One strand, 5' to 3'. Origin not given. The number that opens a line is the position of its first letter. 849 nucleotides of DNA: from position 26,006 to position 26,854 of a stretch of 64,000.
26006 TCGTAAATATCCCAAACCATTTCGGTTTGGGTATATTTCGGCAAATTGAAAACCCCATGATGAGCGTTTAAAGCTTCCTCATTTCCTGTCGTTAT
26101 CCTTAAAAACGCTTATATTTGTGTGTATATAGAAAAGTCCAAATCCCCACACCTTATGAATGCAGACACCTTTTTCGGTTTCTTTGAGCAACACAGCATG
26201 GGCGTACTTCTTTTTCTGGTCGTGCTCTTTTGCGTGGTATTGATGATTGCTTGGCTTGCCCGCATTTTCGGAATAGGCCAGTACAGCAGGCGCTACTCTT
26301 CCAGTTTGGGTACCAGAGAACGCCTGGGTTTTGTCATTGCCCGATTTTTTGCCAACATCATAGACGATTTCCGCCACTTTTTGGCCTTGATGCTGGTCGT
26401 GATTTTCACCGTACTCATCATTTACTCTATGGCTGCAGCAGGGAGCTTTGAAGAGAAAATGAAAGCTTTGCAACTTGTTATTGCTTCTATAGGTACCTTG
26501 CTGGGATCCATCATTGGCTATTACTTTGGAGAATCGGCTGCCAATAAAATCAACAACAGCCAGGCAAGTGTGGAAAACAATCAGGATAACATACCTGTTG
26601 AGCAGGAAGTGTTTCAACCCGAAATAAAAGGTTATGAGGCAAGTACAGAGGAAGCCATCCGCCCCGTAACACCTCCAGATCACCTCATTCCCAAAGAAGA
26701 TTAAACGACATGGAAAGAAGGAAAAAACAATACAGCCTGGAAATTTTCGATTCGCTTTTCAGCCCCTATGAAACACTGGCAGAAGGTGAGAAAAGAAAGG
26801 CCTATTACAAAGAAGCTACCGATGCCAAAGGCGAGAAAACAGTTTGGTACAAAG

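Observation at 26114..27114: Promoter-driven 3TM + pYEATS-like two-gene module fused onto a PorU-like gene: candidate uncharacterised conflict/signalling system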

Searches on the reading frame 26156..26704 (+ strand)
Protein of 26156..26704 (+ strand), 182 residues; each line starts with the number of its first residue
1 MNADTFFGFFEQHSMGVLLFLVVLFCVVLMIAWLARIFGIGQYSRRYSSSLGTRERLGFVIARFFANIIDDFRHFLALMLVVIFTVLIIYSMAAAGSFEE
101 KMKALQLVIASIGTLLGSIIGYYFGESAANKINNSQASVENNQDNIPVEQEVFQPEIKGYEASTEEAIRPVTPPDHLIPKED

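Call 3: search_protein_families(library=pfam, proteins=[window:26156-26704:+], max_evalue=1)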
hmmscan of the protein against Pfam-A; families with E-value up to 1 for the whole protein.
window:26156-26704:+ (182 aa): 6 families
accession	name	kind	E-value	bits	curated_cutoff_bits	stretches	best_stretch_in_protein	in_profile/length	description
PF04893.22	Yip1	-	0.00094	19.5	28.6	1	63-126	9-77/173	Yip1 domain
PF12698.13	ABC2_membrane_3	-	0.0032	17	31.6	1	18-127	213-293/347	ABC-2 family transporter protein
PF09843.14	DUF2070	-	0.066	12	30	1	13-124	37-148/561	Predicted membrane protein (DUF2070)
PF20136.4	DUF6526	-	0.14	12.6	23.7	0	72-116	15-59/145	Family of unknown function (DUF6526)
PF02659.21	Mntp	-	0.21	11.8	24.4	1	57-114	24-85/152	Putative manganese efflux pump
PF06799.16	CGLD27-like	-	0.27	11.8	25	1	64-113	21-71/143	Conserved in the green lineage and diatoms 27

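Call 4: search_protein_families(library=ncbifam, proteins=[window:26156-26704:+], max_evalue=1)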
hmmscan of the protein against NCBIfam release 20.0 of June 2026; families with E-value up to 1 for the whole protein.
window:26156-26704:+ (182 aa): 3 families
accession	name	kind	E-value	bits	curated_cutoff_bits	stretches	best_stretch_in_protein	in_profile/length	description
NF053611.1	YiaD_Gzip_OmpA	equivalog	0.019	14.7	175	1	99-149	46-99/206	YiaD family glycine zipper/OmpA-like lipoprotein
NF041247.1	UsfY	equivalog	0.085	13.7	100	1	69-118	17-66/95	protein UsfY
NF046000.1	MAG1210_fam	subfamily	0.18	10.4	275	1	75-151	67-143/550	MAG1210 family protein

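Call 12: find_homologous_proteins(query=window:26156-26704:+, max_evalue=0.001)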
Query window:26156-26704:+ (182 aa): 46 proteins with E <= 0.001 among 163 candidates.
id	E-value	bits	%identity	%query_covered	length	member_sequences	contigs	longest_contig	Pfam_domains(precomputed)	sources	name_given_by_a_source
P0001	7.3e-112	389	98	100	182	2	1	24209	-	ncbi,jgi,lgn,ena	-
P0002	6.0e-99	347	87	100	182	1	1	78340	-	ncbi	-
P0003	1.3e-84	300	78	100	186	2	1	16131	-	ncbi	-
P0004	6.3e-68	246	66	97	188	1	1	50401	-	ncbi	-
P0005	6.2e-67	243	64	97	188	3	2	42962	-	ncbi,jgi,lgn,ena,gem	-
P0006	7.8e-66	239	65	97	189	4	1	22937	-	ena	-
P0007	8.2e-40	154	50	84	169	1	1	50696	-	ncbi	-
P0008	1.8e-39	153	50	85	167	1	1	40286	-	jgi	-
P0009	2.4e-39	153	59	70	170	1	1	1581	-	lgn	-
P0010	6.8e-39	152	56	68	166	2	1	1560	-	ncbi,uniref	ncbi:MAG: hypothetical protein WBA23_01030 [Tunicatimonas sp.]|uniref:hypothetical protein n=1 Tax=T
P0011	2.8e-38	150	44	97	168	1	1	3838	-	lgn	-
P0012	5.7e-38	148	47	85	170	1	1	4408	-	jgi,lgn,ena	-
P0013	7.3e-38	148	49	81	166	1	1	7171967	-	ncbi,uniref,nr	ncbi:hypothetical protein [Tunicatimonas pelagia]|uniref:hypothetical protein n=1 Tax=Tunicatimonas 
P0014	1.5e-37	147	48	87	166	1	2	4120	-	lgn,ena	-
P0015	2.4e-37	146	50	85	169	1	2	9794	-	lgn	-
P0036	1.4e-32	131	49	74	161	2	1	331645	-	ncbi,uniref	ncbi:hypothetical protein ACQY1Q_01305 [Tenacibaculum sp. TC6]|uniref:hypothetical protein n=1 Tax=T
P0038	1.7e-32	131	52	66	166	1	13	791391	-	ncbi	ncbi:MAG: hypothetical protein ABJM06_06355 [Gilvibacter sp.]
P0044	7.0e-24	103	39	84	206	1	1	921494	-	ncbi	ncbi:MAG: hypothetical protein Aureis2KO_04550 [Aureisphaera sp.]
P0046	2.5e-14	72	35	67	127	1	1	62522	-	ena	-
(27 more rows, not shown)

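Call 14: find_encoding_contigs(protein=P0002, flank=8000, max_places=1)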
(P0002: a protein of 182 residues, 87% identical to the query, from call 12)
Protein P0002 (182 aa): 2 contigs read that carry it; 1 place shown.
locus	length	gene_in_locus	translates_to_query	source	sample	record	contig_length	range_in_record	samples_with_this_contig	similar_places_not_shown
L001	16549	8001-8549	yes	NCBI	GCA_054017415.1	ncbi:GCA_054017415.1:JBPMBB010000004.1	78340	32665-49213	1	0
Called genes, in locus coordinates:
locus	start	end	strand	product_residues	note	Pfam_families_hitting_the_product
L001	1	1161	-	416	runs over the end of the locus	PF00009:GTP_EFTU, PF01926:MMR_HSR1 (faint), PF22594:GTP-eEF1A_C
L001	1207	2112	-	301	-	PF01507:PAPS_reduct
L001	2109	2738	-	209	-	PF01583:APS_kinase, PF13671:AAA_33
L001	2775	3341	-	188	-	PF02357:NusG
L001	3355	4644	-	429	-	PF03721:UDPG_MGDP_dh_N, PF00984:UDPG_MGDP_dh, PF03720:UDPG_MGDP_dh_C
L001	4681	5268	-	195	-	PF25084:LbH_EIF2B, PF25087:GMPPB_C (faint), PF14602:Hexapep_2 (faint), PF00132:Hexapep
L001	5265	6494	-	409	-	PF01266:DAO, PF13450:NAD_binding_8 (weak)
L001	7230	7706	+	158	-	-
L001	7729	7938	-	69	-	-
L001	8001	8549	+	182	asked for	-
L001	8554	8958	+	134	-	PF03366:YEATS (weak), PF20305:pYEATS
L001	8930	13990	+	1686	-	PF01364:Peptidase_C25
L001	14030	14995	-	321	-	PF00493:MCM (weak), PF20030:bpMoxR, PF07726:AAA_3, PF07728:AAA_5, PF17863:AAA_lid_2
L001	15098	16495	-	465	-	-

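Call 15: find_encoding_contigs(protein=P0004, flank=8000, max_places=1)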
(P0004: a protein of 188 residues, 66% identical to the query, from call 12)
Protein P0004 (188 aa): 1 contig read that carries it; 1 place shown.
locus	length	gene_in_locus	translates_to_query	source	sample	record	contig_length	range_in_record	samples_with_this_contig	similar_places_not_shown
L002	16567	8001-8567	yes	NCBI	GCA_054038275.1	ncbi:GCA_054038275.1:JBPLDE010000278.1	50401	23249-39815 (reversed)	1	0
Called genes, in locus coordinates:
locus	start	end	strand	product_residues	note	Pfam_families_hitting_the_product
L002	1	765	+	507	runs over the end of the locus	PF00221:Lyase_aromatic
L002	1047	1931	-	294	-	PF13505:OMP_b-brl (weak), PF13568:OMP_b-brl_2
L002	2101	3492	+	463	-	PF00890:FAD_binding_2 (faint), PF01134:GIDA (faint), PF07992:Pyr_redox_2, PF12831:FAD_oxidored (weak), PF13738:Pyr_redox_3, PF00070:Pyr_redox, PF02852:Pyr_redox_dim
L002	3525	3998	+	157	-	-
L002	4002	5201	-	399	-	PF13173:AAA_14, PF13635:DUF4143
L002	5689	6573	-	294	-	PF03793:PASTA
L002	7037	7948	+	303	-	PF01832:Glucosaminidase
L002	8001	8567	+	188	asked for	-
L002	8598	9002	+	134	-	PF03366:YEATS (weak), PF20305:pYEATS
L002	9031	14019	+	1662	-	PF01364:Peptidase_C25, PF13860:FlgD_ig (weak)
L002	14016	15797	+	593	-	-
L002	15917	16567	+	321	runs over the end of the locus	PF00493:MCM (faint), PF20030:bpMoxR, PF07726:AAA_3, PF07728:AAA_5, PF17863:AAA_lid_2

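Call 16: find_encoding_contigs(protein=P0007, flank=8000, max_places=1)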
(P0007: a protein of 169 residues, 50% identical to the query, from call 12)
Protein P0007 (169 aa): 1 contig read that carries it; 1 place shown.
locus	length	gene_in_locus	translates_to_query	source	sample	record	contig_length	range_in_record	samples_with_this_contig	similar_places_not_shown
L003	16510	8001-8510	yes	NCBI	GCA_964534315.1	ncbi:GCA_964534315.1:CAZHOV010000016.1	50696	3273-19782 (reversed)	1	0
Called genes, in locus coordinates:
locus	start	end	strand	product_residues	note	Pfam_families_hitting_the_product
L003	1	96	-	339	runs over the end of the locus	-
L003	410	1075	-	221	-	PF01209:Ubie_methyltran (weak), PF13489:Methyltransf_23, PF13847:Methyltransf_31, PF02390:Methyltransf_4 (faint), PF08241:Methyltransf_11, PF08242:Methyltransf_12, PF13649:Methyltransf_25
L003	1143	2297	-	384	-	PF11899:DUF3419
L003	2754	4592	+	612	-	PF05787:PhoX, PF18962:Por_Secre_tail (weak)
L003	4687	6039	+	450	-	PF03150:CCP_MauG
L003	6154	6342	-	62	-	-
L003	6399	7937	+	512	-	PF01839:FG-GAP (faint), PF13517:FG-GAP_3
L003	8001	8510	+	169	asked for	-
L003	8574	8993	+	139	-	PF03366:YEATS (weak), PF20305:pYEATS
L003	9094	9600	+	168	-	-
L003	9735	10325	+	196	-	PF01258:zf-dskA_traR (weak)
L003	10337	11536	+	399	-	PF17785:PUA_3, PF10672:Methyltrans_SAM, PF02475:TRM5-TYW2_MTfase (weak), PF05175:MTS (weak), PF01728:FtsJ, PF03602:Cons_hypoth95, PF13847:Methyltransf_31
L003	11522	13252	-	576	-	PF03935:SKN1_KRE6_Sbg1 (weak), PF00722:Glyco_hydro_16, PF26113:GH16_XgeA, PF03935:SKN1_KRE6_Sbg1 (weak), PF19408:PKD_6, PF02018:CBM_4_9, PF18962:Por_Secre_tail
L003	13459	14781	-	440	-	PF01546:Peptidase_M20, PF07687:M20_dimer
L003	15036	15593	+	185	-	PF05685:Uma2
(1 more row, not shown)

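Call 17: find_encoding_contigs(protein=P0013, flank=8000, max_places=1)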
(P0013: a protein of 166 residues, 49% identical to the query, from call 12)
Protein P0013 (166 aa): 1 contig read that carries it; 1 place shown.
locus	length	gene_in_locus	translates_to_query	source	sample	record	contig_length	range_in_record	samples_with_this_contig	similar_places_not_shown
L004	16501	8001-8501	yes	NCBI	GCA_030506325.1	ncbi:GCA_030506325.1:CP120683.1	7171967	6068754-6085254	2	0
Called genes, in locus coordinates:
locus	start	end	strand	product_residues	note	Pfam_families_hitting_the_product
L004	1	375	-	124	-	-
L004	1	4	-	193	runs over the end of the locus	PF13580:SIS_2, PF01380:SIS (weak)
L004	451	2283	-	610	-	PF00664:ABC_membrane, PF00005:ABC_tran, PF02463:SMC_N (weak)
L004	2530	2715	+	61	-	-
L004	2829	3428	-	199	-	PF12766:Pyridox_oxase_2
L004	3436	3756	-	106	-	-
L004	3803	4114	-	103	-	-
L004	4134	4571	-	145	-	-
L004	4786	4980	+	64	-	-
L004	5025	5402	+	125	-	PF03551:PadR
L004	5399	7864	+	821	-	PF04024:PspC, PF22571:LiaI-LiaF-TM_PspC, PF22744:Toast-rack_PspC-Cterm, PF10988:DUF2807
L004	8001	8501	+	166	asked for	-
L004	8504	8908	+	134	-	PF20305:pYEATS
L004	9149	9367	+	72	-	PF04023:FeoA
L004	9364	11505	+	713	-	PF01926:MMR_HSR1, PF02421:FeoB_N, PF07670:Gate, PF07664:FeoB_C, PF07670:Gate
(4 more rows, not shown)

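Call 18: find_encoding_contigs(protein=P0036, flank=8000, max_places=1)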
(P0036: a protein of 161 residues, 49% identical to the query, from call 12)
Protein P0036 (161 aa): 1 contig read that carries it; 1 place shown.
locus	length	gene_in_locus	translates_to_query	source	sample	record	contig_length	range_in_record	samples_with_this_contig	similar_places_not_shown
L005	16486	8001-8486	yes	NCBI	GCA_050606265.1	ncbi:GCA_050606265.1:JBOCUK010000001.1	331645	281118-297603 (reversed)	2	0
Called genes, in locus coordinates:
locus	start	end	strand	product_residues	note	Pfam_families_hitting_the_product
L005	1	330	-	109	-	-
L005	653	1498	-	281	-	PF17827:PrmC_N, PF06325:PrmA, PF01170:UPF0020 (weak), PF05175:MTS, PF13847:Methyltransf_31, PF08241:Methyltransf_11, PF08242:Methyltransf_12, PF13649:Methyltransf_25, +2 more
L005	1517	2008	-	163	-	PF13302:Acetyltransf_3, PF13673:Acetyltransf_10, PF00583:Acetyltransf_1, PF13508:Acetyltransf_7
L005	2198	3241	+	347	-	PF00383:dCMP_cyt_deam_1, PF14437:MafB19-deam, PF01872:RibD_C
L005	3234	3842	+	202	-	PF00702:Hydrolase, PF13419:HAD_2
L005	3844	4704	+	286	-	PF00892:EamA (weak)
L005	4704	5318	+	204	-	PF01205:Impact_N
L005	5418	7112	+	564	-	PF02386:TrkH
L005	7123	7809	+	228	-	PF02254:TrkA_N, PF03446:NAD_binding_2 (faint), PF03807:F420_oxidored (weak), PF02080:TrkA_C (faint)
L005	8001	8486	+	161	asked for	-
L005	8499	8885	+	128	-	PF03366:YEATS, PF20305:pYEATS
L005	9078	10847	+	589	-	PF17092:PCB_OB (faint), PF00575:S1 (weak), PF13509:S1_2 (faint), PF21710:Spt6_S1 (faint), PF00575:S1, PF23459:S1_RRP5, PF00575:S1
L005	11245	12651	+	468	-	-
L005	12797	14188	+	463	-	PF02878:PGM_PMM_I, PF02879:PGM_PMM_II, PF02880:PGM_PMM_III, PF00408:PGM_PMM_IV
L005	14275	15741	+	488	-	PF00266:Aminotran_5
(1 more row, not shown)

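Call 19: find_encoding_contigs(protein=P0038, flank=8000, max_places=1)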
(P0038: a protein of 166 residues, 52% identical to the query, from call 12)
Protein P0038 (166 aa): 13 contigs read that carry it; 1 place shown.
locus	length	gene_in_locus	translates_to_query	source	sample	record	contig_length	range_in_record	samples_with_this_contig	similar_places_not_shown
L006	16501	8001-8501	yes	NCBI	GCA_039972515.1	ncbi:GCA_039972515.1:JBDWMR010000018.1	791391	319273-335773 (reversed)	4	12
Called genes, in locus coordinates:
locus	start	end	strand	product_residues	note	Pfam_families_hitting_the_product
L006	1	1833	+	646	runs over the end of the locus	PF11896:GlgE_dom_N_S, PF21702:GLGE_C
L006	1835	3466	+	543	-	-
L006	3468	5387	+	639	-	PF02922:CBM_48, PF00128:Alpha-amylase, PF02806:Alpha-amylase_C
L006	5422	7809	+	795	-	PF13802:Gal_mutarotas_2, PF01055:Glyco_hydro_31_2nd, PF21365:Glyco_hydro_31_3rd, PF17137:DUF5110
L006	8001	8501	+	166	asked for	-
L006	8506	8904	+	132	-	PF20305:pYEATS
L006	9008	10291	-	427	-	PF13715:CarbopepD_reg_2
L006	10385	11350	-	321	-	PF12833:HTH_18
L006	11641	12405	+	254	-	-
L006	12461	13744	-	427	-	PF04851:ResIII, PF00270:DEAD, PF00176:SNF2-rel_dom (faint), PF21090:P-loop_SecA (faint), PF00271:Helicase_C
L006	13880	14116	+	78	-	PF09905:VF530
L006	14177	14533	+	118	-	-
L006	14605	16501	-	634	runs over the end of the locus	PF00012:HSP70, PF06723:MreB_Mbl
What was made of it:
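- Neighbours are ordinary housekeeping or envelope genes such as TrkAH, FeoAB, PspC/PadR, rpsA and glycogen genes (calls 17-19).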

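Call 20: find_encoding_contigs(protein=P0044, flank=8000, max_places=1)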
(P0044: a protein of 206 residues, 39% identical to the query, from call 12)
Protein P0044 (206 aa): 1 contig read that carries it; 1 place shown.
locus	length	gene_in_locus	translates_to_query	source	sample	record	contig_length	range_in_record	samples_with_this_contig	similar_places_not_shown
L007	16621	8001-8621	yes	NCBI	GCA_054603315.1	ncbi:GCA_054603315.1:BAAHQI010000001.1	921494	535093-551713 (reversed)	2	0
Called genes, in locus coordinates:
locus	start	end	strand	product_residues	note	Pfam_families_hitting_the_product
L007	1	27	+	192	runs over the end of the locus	PF04542:Sigma70_r2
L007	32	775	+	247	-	PF07719:TPR_2 (faint)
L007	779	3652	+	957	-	PF00515:TPR_1 (faint), PF07719:TPR_2 (faint), PF13181:TPR_8 (faint), PF13424:TPR_12 (faint), PF13428:TPR_14 (faint), PF17874:TPR_MalT, PF12770:CHAT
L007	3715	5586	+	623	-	PF00082:Peptidase_S8, PF18962:Por_Secre_tail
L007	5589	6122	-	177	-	PF08002:DUF1697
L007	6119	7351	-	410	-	PF00890:FAD_binding_2 (faint), PF01266:DAO (faint), PF01946:Thi4 (faint), PF03486:HI0933_like, PF07992:Pyr_redox_2, PF13738:Pyr_redox_3 (faint), PF22780:HI0933_like_1st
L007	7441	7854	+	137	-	-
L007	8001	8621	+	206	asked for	-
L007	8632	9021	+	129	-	PF20305:pYEATS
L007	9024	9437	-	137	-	-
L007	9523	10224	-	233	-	PF00472:RF-1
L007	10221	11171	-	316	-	PF03417:AAT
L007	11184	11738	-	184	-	-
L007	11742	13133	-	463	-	PF01139:RtcB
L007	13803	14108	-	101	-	-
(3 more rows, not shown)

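Call 21: find_encoding_contigs(protein=P0046, flank=8000, max_places=1)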
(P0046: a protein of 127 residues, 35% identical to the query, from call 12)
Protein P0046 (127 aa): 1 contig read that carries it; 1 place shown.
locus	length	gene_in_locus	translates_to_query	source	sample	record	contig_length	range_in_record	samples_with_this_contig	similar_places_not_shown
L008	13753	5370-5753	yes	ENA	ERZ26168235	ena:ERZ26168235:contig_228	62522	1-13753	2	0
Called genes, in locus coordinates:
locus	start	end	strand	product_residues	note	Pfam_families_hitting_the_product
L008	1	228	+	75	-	?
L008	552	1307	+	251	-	PF01694:Rhomboid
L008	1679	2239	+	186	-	PF01012:ETF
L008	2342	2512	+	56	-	-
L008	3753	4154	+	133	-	PF00725:3HCDH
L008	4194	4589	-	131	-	PF00903:Glyoxalase, PF13669:Glyoxalase_4 (weak)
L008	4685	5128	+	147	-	PF00376:MerR, PF13411:MerR_1, PF09278:MerR-DNA-bind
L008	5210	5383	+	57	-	-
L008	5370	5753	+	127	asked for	-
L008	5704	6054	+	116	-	PF20305:pYEATS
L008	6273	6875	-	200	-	PF08534:Redoxin, PF00578:AhpC-TSA, PF13905:Thioredoxin_8 (weak)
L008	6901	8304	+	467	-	PF00206:Lyase_1, PF14698:ASL_C2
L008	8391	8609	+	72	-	-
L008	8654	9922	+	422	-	PF00278:Orn_DAP_Arg_deC, PF01168:Ala_racemase_N, PF02784:Orn_Arg_deC_N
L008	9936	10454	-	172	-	-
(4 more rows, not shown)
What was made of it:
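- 8/8 loci seeded from the 3TM protein have pYEATS immediately downstream (calls 14-21).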

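Call 52: search_protein_representatives(alignment_id=A2)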
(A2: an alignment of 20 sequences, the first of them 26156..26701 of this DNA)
Query: 20 sequences, 166 profile positions. Proteins with E-value up to 0.001 (for the whole library): 383; up to 1e-10: 235; up to 1e-30: 143. The best 150 are listed.
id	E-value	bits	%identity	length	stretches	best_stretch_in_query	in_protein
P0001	5.8e-62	224.3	-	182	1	2-153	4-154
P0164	2.3e-60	219.1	-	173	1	1-161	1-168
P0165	9.0e-60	217.2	-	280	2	4-142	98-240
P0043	1.5e-58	213.2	-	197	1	1-148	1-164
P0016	3.2e-56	205.6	-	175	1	1-153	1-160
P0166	3.2e-54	199.1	-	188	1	2-163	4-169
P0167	8.3e-51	188.0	-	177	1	1-156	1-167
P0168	5.5e-49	182.1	-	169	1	2-159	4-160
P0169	1.1e-47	177.9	-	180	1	1-162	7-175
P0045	3.8e-46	172.8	-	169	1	12-151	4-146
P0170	7.8e-46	171.8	-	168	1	1-131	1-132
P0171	2.6e-45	170.1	-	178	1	1-138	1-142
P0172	2.0e-44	167.2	-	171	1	1-154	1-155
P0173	3.0e-44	166.7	-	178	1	1-155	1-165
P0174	1.2e-43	164.7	-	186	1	1-163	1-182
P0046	1.7e-31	125.2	-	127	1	49-155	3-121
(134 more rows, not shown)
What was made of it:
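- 26156..26704 (+): Gene for a 182-aa inner-membrane protein. It has three TM helices, an invariant DFRH motif before TM2, a glycine zipper in TM3 followed by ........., and a disordered tail rich in Pro and acidic residues. Predicted topology is N-terminus out, C-terminus in. There are 46 close homologues (call 12) and 383 cluster representatives at E<=1e-3 (call 52).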

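Call 57: search_protein_families(library=padloc, proteins=[window:26156-26701:+], max_evalue=1)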
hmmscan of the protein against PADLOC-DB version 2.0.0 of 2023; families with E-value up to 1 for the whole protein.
window:26156-26701:+ (182 aa): 1 family
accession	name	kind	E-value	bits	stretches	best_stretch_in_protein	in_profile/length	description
PDLC01309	Cas3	-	0.024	10.9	1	34-79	590-635/710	CAS-I-U; effector_G3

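Call 58: search_protein_families(library=phrogs, proteins=[window:26156-26701:+], max_evalue=1)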
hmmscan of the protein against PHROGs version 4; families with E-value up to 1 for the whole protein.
window:26156-26701:+ (182 aa): 6 families
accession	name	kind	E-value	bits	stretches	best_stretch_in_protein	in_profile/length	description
phrog_38564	-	unknown function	0.0021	19.3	1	80-134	18-72/75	-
phrog_27250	-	unknown function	0.016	16.4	1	73-149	19-94/119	-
phrog_736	-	unknown function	0.076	14.1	1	75-152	15-68/112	-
phrog_30465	-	unknown function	0.26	12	1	78-132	86-140/188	-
phrog_6529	-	unknown function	0.39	12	1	109-156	5-52/131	-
phrog_11800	-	moron, auxiliary metabolic gene and host takeover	0.8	10.7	0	20-37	19-36/84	membrane protein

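Call 60: predict_structure(alignment_id=A7)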
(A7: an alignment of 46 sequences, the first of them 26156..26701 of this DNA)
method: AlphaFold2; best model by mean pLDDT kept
length: 182 residues; sequences in the alignment: 46
mean_pLDDT: 69.4   pTM: 0.43
mean pLDDT of the five models: 69.4, 68.5, 66.6, 64.8, 63.1
residues with pLDDT >= 90: 6; 70-90: 101; 50-70: 35; < 50: 40
segments of 3 or more residues with pLDDT < 50: 138-170, 177-179
pLDDT, mean of each block of 10 residues (from residue 1): 68 78 87 77 58 66 79 83 85 83 88 88 78 56 42 43 43 53 47
secondary structure, 60 per line:
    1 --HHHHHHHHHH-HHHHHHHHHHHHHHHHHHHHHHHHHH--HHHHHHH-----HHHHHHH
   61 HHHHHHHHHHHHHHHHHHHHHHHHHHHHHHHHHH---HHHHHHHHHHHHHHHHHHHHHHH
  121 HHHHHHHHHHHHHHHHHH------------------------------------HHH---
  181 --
elements in order: H3-12 H14-39 H42-48 H54-94 H98-138
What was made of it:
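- Checked: AlphaFold gives helices 14-39, 54-94 and 98-138, with a disordered tail from 138 (call 60).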

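Call 65: find_related_loci(query=A2, collection=viral_contigs, flank=8000)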
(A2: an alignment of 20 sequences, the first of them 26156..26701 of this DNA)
Query A2 (182 aa) in viral_contigs; peptide patterns used: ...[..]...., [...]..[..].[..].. (x = any residue, [..] = any of these).
50 stretches matched a pattern, but none encodes a relative of the query by tblastn (E <= 1e-3).

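Call 67: search_dna_similar(query=window:26156-26701:+, collection=plasmids, mode=protein, max_evalue=0.001)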
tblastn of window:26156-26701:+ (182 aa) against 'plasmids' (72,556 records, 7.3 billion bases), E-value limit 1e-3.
No match.

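Call 72: search_protein_families(library=pfam, alignment_id=A8, max_evalue=0.00001)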
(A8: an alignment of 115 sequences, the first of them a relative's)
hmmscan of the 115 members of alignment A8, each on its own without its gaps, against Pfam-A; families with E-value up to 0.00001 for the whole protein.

A. member 1, L002:7037-7945:+ (303 aa): 1 family
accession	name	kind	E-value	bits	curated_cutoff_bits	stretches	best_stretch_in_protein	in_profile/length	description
PF01832.25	Glucosaminidase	-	2e-32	112.9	30.2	1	171-298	3-123/123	Mannosyl-glycoprotein endo-beta-N-acetylglucosaminidase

B. families by the number of members that match (of 115 scanned): 157 families (the first 25 are shown)
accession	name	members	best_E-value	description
PF00072.30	Response_reg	3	5.4e-31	Response regulator receiver domain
PF00575.29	S1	2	8.8e-81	S1 RNA binding domain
PF03486.20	HI0933_like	2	1e-70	HI0933-like protein Rossmann domain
PF00155.27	Aminotran_1_2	2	1.6e-65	Aminotransferase class I and II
PF02421.24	FeoB_N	2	6.3e-54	Ferrous iron transport protein B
PF22780.1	HI0933_like_1st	2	3.3e-37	HI0933-like protein barrel and H2TH domain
PF13173.12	AAA_14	2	1.2e-31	AAA domain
PF13635.12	DUF4143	2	8.2e-29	Domain of unknown function (DUF4143)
PF13847.12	Methyltransf_31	2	1.1e-27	Methyltransferase domain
PF13517.12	FG-GAP_3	2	1e-26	FG-GAP-like repeat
PF01926.29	MMR_HSR1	2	1.6e-22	50S ribosome-binding GTPase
PF23459.1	S1_RRP5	2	1.9e-21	RRP5 S1 domain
PF00753.33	Lactamase_B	2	2.9e-16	Metallo-beta-lactamase superfamily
PF13428.12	TPR_14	2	4.4e-14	Tetratricopeptide repeat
PF19964.5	EAD11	2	1.2e-12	Effector-associated domain 11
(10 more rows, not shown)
